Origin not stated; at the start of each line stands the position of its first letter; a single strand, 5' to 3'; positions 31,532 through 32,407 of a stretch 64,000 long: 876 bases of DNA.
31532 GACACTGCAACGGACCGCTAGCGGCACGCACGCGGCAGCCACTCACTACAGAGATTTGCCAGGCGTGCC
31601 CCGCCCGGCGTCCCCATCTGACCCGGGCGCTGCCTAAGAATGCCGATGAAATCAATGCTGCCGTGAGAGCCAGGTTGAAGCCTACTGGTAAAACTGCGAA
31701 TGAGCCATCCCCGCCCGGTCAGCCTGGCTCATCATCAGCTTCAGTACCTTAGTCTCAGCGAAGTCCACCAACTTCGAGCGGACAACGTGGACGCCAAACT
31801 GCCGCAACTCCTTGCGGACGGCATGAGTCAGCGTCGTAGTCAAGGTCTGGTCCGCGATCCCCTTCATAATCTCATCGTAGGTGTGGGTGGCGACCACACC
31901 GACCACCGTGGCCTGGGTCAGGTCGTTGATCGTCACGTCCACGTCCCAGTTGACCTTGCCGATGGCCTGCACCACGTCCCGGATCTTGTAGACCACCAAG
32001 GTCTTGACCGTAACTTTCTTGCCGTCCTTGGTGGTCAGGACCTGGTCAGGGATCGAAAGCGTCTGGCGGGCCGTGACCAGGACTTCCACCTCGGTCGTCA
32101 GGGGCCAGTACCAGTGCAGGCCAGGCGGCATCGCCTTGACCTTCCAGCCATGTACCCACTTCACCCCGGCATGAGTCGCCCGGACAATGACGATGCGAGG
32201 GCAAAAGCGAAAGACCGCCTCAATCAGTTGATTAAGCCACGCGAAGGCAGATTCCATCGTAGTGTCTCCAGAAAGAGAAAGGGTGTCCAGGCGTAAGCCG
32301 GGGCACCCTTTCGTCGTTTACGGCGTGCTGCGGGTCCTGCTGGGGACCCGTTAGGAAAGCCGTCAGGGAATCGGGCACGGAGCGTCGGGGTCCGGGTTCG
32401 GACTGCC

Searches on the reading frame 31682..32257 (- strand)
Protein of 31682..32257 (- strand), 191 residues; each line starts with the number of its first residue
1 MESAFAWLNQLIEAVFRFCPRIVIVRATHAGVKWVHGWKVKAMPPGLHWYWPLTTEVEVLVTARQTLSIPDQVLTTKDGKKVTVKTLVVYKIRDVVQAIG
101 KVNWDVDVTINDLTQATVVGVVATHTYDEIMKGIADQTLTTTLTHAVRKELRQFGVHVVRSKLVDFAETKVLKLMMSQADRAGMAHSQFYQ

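Call 25: search_protein_families(library=pfam, proteins=[window:31682-32257:-], max_evalue=0.001)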
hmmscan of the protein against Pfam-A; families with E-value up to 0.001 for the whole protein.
window:31682-32257:- (191 aa): 1 family
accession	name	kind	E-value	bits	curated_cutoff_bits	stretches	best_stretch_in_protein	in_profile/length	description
PF01145.31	Band_7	-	6.5e-21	75.6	23.6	1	24-166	2-145/176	SPFH domain / Band 7 family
